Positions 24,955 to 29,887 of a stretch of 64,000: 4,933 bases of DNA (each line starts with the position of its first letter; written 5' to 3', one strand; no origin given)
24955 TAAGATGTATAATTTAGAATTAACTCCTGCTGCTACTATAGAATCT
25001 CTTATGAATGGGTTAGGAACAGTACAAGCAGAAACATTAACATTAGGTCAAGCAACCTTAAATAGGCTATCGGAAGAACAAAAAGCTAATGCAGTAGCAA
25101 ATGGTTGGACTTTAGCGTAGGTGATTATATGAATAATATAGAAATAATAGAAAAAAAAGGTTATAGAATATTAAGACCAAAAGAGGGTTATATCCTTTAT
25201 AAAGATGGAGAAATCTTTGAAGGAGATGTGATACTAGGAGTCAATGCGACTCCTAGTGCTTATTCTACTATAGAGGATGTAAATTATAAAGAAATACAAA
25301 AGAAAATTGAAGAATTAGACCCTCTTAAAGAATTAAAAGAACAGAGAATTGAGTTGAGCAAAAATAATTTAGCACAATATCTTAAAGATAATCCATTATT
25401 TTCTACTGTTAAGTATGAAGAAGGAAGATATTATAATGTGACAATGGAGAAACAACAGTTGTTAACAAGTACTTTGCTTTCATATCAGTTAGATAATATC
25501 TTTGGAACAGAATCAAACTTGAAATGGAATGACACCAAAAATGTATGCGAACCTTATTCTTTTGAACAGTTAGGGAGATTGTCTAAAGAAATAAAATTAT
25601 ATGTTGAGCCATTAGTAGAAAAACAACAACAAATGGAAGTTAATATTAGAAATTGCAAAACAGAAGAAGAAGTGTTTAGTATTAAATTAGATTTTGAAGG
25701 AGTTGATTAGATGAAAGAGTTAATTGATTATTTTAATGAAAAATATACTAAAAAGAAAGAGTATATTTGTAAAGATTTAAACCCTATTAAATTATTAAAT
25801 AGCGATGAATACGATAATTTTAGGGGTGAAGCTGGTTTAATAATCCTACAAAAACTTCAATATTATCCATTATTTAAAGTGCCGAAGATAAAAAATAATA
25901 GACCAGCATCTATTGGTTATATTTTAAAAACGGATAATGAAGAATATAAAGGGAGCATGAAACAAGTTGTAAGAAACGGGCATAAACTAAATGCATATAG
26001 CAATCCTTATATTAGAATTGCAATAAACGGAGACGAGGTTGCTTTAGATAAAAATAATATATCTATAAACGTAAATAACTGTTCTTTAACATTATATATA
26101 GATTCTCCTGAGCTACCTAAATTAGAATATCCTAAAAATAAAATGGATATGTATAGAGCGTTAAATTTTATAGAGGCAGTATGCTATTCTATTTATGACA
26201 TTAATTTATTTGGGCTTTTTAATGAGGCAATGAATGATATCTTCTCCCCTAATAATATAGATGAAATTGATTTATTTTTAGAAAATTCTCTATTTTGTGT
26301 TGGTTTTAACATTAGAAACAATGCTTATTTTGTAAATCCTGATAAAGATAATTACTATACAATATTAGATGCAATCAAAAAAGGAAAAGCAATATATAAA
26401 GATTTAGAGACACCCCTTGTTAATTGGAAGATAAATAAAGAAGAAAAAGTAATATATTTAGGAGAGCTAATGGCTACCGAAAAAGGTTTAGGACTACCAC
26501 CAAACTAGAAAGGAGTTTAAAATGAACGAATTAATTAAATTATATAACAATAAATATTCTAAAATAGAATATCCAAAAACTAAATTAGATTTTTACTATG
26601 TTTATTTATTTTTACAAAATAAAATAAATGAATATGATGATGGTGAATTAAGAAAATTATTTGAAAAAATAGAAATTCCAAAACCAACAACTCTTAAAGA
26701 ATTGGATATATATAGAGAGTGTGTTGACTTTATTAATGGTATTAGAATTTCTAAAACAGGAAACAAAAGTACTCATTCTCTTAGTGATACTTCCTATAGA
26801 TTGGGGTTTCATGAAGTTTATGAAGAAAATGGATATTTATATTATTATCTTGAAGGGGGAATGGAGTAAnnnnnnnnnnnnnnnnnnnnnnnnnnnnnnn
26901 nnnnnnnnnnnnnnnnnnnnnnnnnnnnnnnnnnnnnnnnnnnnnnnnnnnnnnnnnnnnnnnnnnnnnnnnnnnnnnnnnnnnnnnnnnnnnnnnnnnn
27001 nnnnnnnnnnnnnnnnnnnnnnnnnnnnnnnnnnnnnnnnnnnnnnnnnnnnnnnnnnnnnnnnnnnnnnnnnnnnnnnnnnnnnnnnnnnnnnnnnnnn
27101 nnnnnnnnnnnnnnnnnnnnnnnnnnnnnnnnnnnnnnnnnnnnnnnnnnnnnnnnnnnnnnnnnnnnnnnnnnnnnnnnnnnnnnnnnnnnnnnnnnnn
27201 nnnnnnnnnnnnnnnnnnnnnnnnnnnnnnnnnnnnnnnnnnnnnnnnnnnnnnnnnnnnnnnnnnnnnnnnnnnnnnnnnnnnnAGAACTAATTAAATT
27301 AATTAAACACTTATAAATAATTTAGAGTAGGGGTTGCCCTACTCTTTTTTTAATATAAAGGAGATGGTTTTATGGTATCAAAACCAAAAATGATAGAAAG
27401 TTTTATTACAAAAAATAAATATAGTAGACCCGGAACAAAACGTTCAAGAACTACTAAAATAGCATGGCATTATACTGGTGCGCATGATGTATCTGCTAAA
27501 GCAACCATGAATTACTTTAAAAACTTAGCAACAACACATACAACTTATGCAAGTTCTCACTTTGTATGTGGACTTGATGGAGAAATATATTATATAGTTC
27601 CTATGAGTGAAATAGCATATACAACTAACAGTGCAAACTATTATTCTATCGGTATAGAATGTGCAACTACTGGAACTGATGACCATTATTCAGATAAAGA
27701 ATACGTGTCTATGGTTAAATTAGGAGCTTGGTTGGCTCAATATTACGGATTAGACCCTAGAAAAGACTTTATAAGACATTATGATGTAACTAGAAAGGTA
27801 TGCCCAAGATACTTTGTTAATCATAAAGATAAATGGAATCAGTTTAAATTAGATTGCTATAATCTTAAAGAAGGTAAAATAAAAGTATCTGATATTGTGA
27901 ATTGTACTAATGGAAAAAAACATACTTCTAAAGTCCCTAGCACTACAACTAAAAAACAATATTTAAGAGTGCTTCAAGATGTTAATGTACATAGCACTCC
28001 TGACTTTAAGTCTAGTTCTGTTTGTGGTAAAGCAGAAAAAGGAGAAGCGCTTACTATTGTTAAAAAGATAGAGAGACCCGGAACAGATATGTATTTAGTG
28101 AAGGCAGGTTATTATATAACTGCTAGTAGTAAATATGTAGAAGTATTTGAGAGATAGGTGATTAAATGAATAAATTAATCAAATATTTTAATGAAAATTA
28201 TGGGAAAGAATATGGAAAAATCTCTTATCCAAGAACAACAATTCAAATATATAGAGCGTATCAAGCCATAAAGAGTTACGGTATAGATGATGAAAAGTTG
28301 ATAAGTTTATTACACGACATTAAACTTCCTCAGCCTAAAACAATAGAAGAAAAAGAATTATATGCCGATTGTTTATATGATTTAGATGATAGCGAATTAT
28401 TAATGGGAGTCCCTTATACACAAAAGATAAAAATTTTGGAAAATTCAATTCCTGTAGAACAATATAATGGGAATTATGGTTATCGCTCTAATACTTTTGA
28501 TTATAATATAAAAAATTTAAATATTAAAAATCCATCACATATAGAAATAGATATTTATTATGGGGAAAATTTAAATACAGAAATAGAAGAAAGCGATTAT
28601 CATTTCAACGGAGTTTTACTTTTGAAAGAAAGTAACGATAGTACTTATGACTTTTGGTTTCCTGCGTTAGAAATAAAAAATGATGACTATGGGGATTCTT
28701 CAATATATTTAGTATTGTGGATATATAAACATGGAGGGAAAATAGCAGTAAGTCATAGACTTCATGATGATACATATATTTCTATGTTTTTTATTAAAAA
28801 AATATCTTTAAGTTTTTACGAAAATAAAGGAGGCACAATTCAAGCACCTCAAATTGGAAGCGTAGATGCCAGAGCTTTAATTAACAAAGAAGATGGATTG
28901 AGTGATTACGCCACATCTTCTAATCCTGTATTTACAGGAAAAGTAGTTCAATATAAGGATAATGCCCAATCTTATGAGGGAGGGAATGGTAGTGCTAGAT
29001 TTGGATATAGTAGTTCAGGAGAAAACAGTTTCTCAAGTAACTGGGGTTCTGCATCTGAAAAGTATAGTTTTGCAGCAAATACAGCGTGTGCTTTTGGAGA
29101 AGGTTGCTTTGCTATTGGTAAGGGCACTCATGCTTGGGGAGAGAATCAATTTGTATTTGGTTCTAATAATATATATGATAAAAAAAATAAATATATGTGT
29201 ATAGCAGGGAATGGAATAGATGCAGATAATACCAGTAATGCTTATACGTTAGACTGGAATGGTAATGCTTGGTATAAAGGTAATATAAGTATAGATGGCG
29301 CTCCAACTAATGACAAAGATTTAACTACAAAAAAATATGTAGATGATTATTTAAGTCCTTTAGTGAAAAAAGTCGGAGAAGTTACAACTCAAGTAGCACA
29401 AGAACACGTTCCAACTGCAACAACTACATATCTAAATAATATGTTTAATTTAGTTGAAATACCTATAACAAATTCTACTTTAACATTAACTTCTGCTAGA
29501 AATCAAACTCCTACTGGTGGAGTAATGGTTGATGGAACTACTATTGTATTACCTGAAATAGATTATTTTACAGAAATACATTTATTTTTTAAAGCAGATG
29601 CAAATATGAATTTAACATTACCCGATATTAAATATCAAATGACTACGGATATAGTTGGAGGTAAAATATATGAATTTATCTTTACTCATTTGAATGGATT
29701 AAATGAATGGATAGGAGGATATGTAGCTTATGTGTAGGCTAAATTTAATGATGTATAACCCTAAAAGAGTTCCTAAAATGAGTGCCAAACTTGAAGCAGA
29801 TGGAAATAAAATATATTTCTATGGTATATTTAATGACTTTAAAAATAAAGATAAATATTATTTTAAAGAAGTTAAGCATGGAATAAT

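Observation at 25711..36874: Five to six tail genes share one ~75-aa N-terminal module fused to very different C-termini, suggesting a multi-receptor-binding-protein array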

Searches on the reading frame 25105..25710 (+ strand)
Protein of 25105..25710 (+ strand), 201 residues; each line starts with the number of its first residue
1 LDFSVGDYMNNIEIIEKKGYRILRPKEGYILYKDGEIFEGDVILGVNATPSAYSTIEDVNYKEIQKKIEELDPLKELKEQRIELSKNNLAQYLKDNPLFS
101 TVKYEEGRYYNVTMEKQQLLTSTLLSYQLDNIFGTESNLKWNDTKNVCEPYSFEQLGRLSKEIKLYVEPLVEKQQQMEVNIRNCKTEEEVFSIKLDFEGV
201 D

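Call 5: search_protein_families(library=pfam, proteins=[window:25105-25710:+], max_evalue=0.1)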
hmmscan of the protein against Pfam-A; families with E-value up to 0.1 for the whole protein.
window:25105-25710:+ (201 aa): 2 families
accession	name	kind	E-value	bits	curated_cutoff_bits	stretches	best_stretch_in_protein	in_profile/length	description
PF14301.12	DUF4376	-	0.026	15.4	25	1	110-190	25-102/106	Domain of unknown function (DUF4376)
PF00595.29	PDZ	-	0.089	13.6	23.2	0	17-69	24-70/81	PDZ domain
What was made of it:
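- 25105..25710 (+): Conserved 201-aa protein (193 aa from the ATG at 25129) directly upstream of the module array. It is a candidate tail-fibre chaperone or accessory protein. Matches Pfam DUF4376 at 15.4 bits, below the cut-off of 25 (call 5).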

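Call 6: search_protein_families(library=phrogs, proteins=[window:25105-25710:+], max_evalue=0.01)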
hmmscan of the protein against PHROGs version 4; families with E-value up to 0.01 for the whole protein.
window:25105-25710:+ (201 aa): 3 families
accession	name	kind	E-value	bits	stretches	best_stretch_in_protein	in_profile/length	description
phrog_1348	-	tail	4.5e-05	24.3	1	63-195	48-175/224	tail fiber protein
phrog_3811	-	unknown function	0.00021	22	1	57-198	65-199/200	-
phrog_9079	-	unknown function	0.001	20.3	1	11-44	3-37/102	-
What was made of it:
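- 25105..25710 (+): Matches phrog_1348 'tail fiber protein' at E 4.5e-5 (call 6).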

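Call 39: search_protein_families(library=ncbifam, proteins=[window:25105-25710:+], max_evalue=0.01)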
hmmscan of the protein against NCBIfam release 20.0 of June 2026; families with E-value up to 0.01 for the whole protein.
window:25105-25710:+ (201 aa): 0 families

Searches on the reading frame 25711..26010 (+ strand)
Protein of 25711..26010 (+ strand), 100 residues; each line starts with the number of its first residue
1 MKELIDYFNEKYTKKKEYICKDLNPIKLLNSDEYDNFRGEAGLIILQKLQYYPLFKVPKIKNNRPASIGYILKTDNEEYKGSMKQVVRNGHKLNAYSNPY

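Call 12: find_homologous_proteins(query=A1, max_evalue=0.01)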
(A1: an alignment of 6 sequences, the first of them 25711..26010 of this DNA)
Query A1 (6 sequences) (100 aa, profile of the alignment): 226 proteins with E <= 0.01 among 864 candidates; the best 120 are listed.
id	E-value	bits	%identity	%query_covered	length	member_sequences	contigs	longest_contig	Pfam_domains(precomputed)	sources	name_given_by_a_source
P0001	6.1e-33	131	67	15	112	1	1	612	-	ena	-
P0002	8.0e-32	127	60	15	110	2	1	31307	-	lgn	-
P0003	4.0e-31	125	60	15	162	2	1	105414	-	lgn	-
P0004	6.6e-31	124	60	15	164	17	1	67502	-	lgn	-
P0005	2.5e-29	119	60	15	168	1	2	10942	PF05658.20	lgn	-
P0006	8.4e-29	118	64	11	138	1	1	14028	-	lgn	-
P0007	1.4e-28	117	64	11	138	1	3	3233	-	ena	-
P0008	1.6e-28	117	64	11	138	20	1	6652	-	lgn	-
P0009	2.4e-28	116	64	11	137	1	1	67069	-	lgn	-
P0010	3.1e-28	116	64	11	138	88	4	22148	-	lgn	-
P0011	3.3e-28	116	67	15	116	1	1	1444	-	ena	-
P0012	3.6e-28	115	64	11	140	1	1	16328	-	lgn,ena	-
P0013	5.0e-28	115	64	11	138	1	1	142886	-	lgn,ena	-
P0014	6.8e-28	115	64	11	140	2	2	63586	-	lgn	-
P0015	9.6e-28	114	71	14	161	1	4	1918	-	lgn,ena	-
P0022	2.5e-27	113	57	14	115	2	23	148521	-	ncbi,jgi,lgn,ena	jgi:hypothetical protein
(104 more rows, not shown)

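Call 14: find_encoding_contigs(protein=P0022, flank=10000, max_places=8)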
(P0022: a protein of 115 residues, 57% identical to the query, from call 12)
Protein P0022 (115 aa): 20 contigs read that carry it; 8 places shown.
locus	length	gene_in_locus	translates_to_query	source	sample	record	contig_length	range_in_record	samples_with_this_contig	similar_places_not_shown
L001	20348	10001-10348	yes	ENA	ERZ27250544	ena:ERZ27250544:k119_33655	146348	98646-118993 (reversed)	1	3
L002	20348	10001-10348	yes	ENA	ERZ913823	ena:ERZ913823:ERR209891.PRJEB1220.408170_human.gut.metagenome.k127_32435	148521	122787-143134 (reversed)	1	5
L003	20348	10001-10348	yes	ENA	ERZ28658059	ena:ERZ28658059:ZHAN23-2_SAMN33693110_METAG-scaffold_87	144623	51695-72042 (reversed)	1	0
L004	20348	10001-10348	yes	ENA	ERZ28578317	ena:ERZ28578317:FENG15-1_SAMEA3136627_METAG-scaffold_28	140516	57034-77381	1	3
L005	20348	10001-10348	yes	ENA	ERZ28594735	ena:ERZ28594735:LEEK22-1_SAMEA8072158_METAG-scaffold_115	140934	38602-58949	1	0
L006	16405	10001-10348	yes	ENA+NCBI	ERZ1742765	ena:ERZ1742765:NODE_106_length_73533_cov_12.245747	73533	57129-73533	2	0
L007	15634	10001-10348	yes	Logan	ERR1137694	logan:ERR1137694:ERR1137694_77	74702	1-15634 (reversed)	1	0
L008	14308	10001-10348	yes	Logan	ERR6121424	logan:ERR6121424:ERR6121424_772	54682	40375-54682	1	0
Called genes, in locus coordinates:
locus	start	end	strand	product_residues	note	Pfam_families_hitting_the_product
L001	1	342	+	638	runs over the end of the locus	PF00932:LTD (faint), PF00149:Metallophos (faint)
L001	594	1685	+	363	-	PF05265:DUF723 (faint), PF21817:CapR (faint), PF14311:DUF4379 (faint)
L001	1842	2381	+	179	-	-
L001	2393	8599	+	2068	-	PF08757:CotH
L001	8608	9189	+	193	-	-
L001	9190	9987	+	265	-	-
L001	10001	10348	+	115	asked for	-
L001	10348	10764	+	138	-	-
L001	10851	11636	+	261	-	PF01510:Amidase_2, PF19087:DUF5776 (weak)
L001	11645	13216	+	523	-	-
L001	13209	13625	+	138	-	-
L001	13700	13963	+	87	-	-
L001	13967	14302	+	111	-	-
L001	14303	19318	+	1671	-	-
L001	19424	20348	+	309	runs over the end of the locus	PF05658:YadA_head (faint)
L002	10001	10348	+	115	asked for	-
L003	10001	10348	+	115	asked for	-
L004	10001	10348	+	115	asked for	-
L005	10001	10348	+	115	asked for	-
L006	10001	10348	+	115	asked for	-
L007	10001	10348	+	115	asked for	-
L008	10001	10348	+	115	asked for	-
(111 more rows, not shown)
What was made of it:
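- Fibre genes are followed by small co-inherited ORFs (call 14).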

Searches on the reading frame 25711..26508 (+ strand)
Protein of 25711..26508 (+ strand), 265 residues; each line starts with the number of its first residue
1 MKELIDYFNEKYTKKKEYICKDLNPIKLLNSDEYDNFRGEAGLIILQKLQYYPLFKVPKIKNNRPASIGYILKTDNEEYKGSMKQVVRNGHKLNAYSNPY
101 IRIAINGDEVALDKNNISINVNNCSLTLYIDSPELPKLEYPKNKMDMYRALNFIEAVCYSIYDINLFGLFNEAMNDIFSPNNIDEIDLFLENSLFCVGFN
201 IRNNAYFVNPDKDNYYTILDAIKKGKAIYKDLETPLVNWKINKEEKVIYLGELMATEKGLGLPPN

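Call 5: search_protein_families(library=pfam, proteins=[window:25711-26508:+], max_evalue=0.1)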
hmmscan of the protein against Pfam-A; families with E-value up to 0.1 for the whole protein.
window:25711-26508:+ (265 aa): 0 families

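Call 6: search_protein_families(library=phrogs, proteins=[window:25711-26508:+], max_evalue=0.01)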
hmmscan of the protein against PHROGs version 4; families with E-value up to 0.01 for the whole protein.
window:25711-26508:+ (265 aa): 0 families

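Call 39: search_protein_families(library=ncbifam, proteins=[window:25711-26508:+], max_evalue=0.01)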
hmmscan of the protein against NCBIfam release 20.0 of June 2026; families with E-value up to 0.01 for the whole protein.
window:25711-26508:+ (265 aa): 0 families

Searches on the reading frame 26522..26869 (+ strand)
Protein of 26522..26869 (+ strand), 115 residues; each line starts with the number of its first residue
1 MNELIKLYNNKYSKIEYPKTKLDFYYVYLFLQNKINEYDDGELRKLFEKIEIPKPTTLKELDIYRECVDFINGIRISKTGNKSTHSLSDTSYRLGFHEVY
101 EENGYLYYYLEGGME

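Call 5: search_protein_families(library=pfam, proteins=[window:26522-26869:+], max_evalue=0.1)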
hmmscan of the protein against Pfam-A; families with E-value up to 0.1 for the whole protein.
window:26522-26869:+ (115 aa): 0 families

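Call 6: search_protein_families(library=phrogs, proteins=[window:26522-26869:+], max_evalue=0.01)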
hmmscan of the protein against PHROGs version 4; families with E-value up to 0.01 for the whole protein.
window:26522-26869:+ (115 aa): 0 families

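Call 29: list_cluster_members(proteins=[window:26522-26866:+, window:26869-27282:+, window:25711-26505:+, window:28166-29734:+, window:30824-35836:+, window:35945-36871:+, window:18914-25117:+])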
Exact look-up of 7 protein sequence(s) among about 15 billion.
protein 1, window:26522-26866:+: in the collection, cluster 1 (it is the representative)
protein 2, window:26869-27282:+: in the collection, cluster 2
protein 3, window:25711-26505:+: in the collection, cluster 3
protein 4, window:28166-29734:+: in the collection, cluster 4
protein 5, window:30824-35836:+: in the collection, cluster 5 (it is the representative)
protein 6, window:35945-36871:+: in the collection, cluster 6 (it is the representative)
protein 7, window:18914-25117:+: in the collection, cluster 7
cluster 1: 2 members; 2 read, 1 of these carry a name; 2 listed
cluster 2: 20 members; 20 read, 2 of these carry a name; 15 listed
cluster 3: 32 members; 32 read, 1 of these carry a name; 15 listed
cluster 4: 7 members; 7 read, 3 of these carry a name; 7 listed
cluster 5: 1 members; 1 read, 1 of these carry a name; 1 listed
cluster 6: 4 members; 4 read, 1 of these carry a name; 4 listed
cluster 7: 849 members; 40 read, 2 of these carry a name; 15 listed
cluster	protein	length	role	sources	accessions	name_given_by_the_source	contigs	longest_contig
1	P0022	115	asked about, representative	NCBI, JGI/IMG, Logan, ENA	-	hypothetical protein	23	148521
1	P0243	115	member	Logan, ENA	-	-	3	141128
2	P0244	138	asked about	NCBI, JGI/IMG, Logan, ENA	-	basic membrane lipoprotein Med (substrate-binding protein (PBP1-ABC) superfamily)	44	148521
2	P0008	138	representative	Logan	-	-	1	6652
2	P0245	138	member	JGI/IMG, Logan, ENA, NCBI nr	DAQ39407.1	hypothetical protein | MAG TPA: hypothetical protein [Caudoviricetes sp.]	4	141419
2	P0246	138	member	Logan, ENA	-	-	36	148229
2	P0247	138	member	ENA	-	-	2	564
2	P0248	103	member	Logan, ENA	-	-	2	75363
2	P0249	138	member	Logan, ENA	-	-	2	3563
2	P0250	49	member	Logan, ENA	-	-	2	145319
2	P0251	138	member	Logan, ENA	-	-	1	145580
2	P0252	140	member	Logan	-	-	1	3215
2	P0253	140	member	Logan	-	-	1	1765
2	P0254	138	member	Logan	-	-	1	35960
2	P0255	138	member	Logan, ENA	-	-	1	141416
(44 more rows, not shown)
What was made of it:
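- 26869..27285 (+): 138-aa invariant small protein. It has a three-helix version of the module, then a very conserved linker (aa 51-69), a small alpha/beta domain (aa 70-133) and a hypervariable last ~26 aa. The exact sequence occurs on 44 contigs (call 29).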

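Call 31: find_related_loci(query=window:26522-26866:+, collection=genome_contigs, flank=10000)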
Query window:26522-26866:+ (115 aa) in genome_contigs; peptide patterns used: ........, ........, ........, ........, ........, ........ (x = any residue, [..] = any of these).
200 stretches matched a pattern; 1 encode a relative of the query (tblastn E <= 1e-3); 1 distinct loci.
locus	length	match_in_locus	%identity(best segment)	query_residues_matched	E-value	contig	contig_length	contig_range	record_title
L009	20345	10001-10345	81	1-115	2e-58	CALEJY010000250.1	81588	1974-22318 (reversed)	MAG TPA_asm: uncultured Candidatus Melainabacteria bacterium isolate SRR1747039_bin.65_CONCOCT_v1.1_MAG genome assembly,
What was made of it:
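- Tried and rejected: With the 115-aa protein it gave a single hit, in a CONCOCT bin labelled Candidatus Melainabacteria (call 31).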

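Call 39: search_protein_families(library=ncbifam, proteins=[window:26522-26869:+], max_evalue=0.01)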
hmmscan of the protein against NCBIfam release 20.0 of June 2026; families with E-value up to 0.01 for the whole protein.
window:26522-26869:+ (115 aa): 0 families

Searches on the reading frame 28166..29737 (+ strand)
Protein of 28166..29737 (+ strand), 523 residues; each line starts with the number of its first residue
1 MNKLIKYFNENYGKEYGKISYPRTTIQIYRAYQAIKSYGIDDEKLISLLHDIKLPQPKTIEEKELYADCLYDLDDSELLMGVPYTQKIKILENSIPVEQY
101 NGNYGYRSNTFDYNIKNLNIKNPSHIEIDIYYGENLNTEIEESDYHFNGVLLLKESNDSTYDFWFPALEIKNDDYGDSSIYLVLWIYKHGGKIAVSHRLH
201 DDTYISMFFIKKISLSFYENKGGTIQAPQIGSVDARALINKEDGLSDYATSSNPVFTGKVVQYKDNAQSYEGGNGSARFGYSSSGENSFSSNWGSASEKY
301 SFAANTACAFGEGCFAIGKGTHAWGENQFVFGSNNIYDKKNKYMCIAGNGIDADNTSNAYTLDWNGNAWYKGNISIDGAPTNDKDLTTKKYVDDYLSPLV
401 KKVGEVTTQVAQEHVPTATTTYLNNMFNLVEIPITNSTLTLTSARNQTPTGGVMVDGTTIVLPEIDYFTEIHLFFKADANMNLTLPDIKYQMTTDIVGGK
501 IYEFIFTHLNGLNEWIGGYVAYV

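Call 5: search_protein_families(library=pfam, proteins=[window:28166-29737:+], max_evalue=0.1)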
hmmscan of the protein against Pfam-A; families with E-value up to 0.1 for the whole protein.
window:28166-29737:+ (523 aa): 1 family
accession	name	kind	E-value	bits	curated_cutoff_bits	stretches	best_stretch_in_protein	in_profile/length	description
PF15075.11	SPMAP1-like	-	0.049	14.5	27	0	90-112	104-126/134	Sperm microtubule associated protein 1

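Call 6: search_protein_families(library=phrogs, proteins=[window:28166-29737:+], max_evalue=0.01)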
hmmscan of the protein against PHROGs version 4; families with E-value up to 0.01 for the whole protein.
window:28166-29737:+ (523 aa): 0 families

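Call 36: search_solved_structures(query=window:28166-29734:+, max_evalue=1)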
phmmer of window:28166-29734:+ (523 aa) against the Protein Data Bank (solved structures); distinct sequences matched with E-value up to 1: 0.

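Call 39: search_protein_families(library=ncbifam, proteins=[window:28166-29737:+], max_evalue=0.01)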
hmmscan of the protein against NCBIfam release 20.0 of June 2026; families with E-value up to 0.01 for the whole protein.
window:28166-29737:+ (523 aa): 0 families

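Call 72: search_protein_families(library=pfam, proteins=[window:28406-29734:+], max_evalue=1)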
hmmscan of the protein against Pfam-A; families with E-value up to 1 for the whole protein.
window:28406-29734:+ (443 aa): 1 family
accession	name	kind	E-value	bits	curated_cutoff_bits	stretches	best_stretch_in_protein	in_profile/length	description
PF15075.11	SPMAP1-like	-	0.039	14.8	27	1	10-32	104-126/134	Sperm microtubule associated protein 1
